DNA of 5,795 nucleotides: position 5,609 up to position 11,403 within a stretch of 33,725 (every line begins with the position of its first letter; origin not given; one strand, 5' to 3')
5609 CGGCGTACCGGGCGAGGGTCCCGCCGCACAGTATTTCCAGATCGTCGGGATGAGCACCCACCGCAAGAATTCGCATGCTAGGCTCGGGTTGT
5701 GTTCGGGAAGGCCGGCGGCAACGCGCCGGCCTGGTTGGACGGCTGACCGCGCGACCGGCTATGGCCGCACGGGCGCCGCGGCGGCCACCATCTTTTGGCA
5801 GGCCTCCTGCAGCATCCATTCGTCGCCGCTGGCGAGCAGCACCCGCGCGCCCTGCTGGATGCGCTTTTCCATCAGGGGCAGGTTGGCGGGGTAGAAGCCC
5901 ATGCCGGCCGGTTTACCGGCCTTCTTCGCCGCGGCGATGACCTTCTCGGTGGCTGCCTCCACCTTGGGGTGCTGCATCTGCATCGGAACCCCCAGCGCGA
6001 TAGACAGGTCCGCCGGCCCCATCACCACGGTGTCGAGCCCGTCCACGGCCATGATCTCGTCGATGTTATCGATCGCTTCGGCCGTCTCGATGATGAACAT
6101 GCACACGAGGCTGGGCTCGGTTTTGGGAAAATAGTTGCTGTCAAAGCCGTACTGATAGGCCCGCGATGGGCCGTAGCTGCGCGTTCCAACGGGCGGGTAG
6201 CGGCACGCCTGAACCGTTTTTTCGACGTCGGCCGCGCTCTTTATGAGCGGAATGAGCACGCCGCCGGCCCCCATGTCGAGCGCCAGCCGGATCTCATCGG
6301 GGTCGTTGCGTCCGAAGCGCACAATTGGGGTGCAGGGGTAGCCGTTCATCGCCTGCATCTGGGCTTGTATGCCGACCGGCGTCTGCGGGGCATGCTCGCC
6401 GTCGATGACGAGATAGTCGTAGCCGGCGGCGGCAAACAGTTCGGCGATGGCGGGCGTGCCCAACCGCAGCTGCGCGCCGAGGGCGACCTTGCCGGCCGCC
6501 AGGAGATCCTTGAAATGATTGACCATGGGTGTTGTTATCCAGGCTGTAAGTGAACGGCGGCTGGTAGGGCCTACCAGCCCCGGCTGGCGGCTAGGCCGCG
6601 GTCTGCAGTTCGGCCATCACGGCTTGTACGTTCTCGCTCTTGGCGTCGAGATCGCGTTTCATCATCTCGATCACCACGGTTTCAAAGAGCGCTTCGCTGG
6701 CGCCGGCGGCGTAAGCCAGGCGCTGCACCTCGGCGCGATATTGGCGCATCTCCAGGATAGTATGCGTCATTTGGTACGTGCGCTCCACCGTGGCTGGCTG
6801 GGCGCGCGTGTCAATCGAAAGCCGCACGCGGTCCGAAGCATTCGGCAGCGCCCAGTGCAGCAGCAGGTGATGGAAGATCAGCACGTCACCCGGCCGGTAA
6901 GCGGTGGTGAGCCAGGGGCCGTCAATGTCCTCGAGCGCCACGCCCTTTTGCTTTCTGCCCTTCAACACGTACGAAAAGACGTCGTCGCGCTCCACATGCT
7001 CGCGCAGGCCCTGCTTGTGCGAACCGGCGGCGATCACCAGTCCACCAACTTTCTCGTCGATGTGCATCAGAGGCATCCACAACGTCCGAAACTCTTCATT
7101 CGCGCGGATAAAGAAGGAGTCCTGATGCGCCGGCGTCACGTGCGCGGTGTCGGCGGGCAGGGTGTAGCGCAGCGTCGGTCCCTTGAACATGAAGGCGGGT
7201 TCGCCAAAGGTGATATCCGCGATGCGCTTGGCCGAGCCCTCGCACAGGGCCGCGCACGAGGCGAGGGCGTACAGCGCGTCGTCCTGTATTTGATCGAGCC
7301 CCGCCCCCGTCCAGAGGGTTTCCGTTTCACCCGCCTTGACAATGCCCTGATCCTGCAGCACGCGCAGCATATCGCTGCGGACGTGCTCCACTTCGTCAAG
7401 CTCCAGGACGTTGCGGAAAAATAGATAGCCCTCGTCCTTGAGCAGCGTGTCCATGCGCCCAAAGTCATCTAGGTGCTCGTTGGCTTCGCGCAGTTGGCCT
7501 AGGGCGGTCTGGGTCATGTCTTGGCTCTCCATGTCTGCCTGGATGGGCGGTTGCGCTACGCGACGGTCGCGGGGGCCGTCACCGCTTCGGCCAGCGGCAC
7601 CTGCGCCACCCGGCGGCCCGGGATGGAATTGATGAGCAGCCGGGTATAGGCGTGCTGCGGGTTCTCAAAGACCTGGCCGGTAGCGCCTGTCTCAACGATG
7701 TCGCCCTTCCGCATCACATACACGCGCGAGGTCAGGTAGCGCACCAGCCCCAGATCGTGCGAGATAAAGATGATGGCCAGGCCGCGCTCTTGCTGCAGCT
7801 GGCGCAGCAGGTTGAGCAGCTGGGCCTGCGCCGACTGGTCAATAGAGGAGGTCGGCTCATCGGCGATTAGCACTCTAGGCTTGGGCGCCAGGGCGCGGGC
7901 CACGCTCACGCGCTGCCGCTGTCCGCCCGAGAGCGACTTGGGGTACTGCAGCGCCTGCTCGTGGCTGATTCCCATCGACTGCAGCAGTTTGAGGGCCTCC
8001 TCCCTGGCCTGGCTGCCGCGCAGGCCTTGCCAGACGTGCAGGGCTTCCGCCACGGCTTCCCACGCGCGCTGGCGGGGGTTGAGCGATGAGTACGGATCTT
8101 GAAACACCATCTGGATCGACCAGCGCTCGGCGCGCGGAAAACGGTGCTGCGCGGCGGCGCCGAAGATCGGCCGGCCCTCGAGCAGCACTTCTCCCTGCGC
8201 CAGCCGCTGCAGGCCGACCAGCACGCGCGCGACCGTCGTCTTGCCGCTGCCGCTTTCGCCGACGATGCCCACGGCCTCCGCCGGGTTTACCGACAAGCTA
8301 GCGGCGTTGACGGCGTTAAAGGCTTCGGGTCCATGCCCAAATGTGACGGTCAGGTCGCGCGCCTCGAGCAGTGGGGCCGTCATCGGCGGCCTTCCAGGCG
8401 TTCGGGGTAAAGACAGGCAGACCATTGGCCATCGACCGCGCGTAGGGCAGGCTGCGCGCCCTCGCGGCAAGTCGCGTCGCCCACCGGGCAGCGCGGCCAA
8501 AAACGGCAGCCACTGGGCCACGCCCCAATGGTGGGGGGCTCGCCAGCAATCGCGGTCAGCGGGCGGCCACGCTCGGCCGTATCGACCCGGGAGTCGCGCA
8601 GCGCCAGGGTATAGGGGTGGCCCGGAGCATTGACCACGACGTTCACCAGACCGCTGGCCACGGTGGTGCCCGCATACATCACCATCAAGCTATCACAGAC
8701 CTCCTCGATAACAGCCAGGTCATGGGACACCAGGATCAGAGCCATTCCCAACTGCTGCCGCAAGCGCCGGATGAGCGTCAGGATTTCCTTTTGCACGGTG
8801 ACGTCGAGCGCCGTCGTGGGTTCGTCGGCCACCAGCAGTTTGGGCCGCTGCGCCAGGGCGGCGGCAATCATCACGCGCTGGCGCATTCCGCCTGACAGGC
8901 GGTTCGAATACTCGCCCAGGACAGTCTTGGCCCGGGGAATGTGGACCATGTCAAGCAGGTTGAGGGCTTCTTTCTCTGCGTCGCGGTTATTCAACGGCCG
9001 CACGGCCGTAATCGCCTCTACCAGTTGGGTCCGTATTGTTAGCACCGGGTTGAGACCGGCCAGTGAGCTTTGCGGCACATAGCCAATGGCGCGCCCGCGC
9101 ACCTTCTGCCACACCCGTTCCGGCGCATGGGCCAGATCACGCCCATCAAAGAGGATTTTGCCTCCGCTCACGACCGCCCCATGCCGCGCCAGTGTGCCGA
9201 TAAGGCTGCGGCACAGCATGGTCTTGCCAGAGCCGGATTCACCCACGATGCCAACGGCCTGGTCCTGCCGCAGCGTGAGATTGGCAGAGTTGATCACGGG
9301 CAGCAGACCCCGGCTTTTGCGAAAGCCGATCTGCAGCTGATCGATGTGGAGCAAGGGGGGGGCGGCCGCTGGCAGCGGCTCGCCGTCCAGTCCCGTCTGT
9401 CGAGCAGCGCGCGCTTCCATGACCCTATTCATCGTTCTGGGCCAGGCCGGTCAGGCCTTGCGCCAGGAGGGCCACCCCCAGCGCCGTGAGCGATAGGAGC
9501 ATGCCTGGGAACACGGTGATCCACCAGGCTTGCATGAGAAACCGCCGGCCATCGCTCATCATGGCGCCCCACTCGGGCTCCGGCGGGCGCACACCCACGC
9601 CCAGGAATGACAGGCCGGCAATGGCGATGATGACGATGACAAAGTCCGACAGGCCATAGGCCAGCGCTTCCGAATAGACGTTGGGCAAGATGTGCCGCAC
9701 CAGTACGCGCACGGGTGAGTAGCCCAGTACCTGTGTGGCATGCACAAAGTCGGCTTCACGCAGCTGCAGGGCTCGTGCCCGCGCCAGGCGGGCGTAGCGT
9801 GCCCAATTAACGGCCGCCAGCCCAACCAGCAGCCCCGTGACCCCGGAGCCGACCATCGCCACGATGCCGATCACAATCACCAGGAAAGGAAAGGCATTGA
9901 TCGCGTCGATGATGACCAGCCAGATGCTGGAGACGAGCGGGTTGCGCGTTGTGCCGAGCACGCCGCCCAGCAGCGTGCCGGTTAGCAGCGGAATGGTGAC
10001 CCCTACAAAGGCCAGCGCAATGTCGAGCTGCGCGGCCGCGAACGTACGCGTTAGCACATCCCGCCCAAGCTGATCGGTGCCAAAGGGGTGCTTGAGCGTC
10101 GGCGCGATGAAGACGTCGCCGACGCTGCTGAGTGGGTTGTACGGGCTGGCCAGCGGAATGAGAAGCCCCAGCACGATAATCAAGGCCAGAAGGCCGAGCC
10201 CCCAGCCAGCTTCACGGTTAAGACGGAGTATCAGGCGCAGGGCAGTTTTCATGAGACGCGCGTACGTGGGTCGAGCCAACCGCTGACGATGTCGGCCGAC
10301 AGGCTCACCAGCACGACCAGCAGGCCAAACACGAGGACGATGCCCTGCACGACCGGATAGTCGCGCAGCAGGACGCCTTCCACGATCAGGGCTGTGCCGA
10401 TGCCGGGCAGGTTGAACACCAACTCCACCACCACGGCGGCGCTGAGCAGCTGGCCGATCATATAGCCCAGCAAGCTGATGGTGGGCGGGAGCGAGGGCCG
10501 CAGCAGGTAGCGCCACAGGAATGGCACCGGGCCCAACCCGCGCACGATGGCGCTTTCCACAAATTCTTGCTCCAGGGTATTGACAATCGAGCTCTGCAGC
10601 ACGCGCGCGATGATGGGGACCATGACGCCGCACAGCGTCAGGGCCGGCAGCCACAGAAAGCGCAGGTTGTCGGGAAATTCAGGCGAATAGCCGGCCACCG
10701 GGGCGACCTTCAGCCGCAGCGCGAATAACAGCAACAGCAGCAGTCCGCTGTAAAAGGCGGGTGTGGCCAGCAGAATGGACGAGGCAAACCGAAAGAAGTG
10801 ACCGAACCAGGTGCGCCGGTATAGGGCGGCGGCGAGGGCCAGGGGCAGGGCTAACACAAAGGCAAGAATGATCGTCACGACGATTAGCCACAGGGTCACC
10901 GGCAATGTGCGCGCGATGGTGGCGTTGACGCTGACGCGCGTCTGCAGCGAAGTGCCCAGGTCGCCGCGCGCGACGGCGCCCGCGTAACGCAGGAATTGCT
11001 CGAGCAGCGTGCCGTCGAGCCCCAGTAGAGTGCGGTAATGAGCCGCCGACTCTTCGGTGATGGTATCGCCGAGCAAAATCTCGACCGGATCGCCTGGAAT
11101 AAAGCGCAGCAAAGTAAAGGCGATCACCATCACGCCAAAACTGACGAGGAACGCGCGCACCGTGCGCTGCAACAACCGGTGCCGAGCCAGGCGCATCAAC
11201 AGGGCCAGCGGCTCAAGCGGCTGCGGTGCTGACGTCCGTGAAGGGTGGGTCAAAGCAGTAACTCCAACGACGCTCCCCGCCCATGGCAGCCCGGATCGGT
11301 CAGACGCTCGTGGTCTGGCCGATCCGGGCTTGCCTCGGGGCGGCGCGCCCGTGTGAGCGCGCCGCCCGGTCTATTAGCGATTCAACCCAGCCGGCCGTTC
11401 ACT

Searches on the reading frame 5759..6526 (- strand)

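Call 4: search_protein_families(library=pfam, proteins=[window:5759-6526:-])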
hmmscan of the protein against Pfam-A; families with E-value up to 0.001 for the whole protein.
window:5759-6526:- (255 aa): 1 family
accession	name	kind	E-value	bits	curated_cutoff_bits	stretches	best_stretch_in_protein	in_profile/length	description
PF03328.21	HpcH_HpaI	-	4.2e-40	137.8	25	1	23-206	9-186/221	HpcH/HpaI aldolase/citrate lyase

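Call 37: search_protein_families(library=ncbifam, proteins=[window:5759-6526:-], max_evalue=1e-10)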
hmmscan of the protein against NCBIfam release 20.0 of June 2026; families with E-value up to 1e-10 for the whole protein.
window:5759-6526:- (255 aa): 4 families
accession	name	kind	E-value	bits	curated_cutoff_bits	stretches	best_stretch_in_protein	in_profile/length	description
TIGR02311.1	HpaI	equivalog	2.3e-52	177.9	368.8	1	3-248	1-246/249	4-hydroxy-2-oxoheptanedioate aldolase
NF007849.0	PRK10558.1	equivalog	3.1e-49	167.7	393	1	3-247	8-251/256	2-dehydro-3-deoxyglucarate aldolase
TIGR03239.1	GarL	equivalog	1.3e-48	165.7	406.75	1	3-246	1-243/249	2-dehydro-3-deoxyglucarate aldolase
NF007521.0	PRK10128.1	equivalog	2.8e-48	164.8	441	1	2-243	6-247/267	2-keto-3-deoxy-L-rhamnonate aldolase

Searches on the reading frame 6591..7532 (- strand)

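Call 4: search_protein_families(library=pfam, proteins=[window:6591-7532:-])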
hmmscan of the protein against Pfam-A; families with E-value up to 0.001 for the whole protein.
window:6591-7532:- (313 aa): 1 family
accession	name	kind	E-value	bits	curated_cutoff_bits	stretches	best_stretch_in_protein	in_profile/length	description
PF05721.19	PhyH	-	3.6e-17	63.8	22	1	33-237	3-211/213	Phytanoyl-CoA dioxygenase (PhyH)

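Call 6: search_protein_families(library=ncbifam, proteins=[window:6591-7532:-])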
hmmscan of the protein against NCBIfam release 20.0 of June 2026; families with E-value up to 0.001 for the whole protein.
window:6591-7532:- (313 aa): 1 family
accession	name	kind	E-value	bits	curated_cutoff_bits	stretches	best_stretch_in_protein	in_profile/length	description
NF045813.1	DxPntBtaHylase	equivalog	1.6e-41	142.5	550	1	11-255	5-258/285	1-deoxypentalenic acid 11-beta-hydroxylase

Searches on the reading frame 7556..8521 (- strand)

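Call 4: search_protein_families(library=pfam, proteins=[window:7556-8521:-])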
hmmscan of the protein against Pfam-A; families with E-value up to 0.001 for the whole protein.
window:7556-8521:- (321 aa): 6 families
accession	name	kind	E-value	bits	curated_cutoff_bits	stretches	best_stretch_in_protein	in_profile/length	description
PF00005.33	ABC_tran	-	1.3e-31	110.5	25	1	72-225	2-137/137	ABC transporter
PF13304.12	AAA_21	-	1.1e-08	36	27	1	210-260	254-303/304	AAA domain, putative AbiEii toxin, Type IV TA system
PF08352.17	oligo_HPY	-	1.3e-06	29.1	27.1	1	276-303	1-28/65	Oligopeptide/dipeptide transporter, C-terminal region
PF02463.25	SMC_N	-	0.00021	21.2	40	1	83-262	26-204/220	RecF/RecN/SMC N terminal domain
PF13401.12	AAA_22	-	0.0004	21.1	27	0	86-255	10-123/130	AAA domain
PF13191.12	AAA_16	-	0.00059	20.8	32.6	0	80-251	24-167/167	AAA ATPase domain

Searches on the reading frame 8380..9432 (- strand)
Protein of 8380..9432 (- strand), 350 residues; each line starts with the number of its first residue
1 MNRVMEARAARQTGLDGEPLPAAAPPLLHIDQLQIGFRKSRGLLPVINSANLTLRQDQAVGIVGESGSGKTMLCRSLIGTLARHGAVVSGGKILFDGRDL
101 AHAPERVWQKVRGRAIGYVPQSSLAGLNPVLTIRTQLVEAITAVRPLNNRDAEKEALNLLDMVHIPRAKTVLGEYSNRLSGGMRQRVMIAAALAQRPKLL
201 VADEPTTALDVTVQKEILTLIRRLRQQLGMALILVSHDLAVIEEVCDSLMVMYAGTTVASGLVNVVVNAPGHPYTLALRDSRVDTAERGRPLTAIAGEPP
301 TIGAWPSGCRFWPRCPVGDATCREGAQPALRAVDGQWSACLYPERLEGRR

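Call 4: search_protein_families(library=pfam, proteins=[window:8380-9432:-])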
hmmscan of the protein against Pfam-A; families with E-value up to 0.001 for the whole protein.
window:8380-9432:- (350 aa): 7 families
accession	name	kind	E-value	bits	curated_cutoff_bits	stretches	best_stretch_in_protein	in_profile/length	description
PF00005.33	ABC_tran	-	8.3e-29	101.4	25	1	48-207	2-137/137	ABC transporter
PF08352.17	oligo_HPY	-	3.1e-11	43.9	27.1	1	266-322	9-65/65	Oligopeptide/dipeptide transporter, C-terminal region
PF13304.12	AAA_21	-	7.6e-06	26.6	27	1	179-242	238-303/304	AAA domain, putative AbiEii toxin, Type IV TA system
PF13191.12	AAA_16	-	1.1e-05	26.5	32.6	1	58-227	25-162/167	AAA ATPase domain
PF13401.12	AAA_22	-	1.9e-05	25.4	27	1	57-235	5-121/130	AAA domain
PF02463.25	SMC_N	-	7.1e-05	22.8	40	1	57-253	24-212/220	RecF/RecN/SMC N terminal domain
PF20720.3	nSTAND3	-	0.00049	20.3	27.2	0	49-85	9-45/155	Novel STAND NTPase 3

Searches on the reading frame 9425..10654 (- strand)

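Call 4: search_protein_families(library=pfam, proteins=[window:9425-10654:-])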
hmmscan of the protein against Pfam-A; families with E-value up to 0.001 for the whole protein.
window:9425-10654:- (409 aa): 1 family
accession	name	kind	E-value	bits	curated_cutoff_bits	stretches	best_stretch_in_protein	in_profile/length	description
PF00528.27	BPD_transp_1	-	1.8e-21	77.1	26.4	1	226-390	1-170/184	Binding-protein-dependent transport system inner membrane component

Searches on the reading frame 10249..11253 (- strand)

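Call 4: search_protein_families(library=pfam, proteins=[window:10249-11253:-])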
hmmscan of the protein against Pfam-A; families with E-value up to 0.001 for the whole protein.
window:10249-11253:- (334 aa): 2 families
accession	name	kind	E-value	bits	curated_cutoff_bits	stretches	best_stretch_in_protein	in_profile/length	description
PF00528.27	BPD_transp_1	-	7.8e-31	107.7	26.4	1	136-332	2-183/184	Binding-protein-dependent transport system inner membrane component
PF19300.4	BPD_transp_1_N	-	1.8e-09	38.3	23.8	1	27-122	5-112/114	Binding-prot-dependent transport system membrane comp, N-term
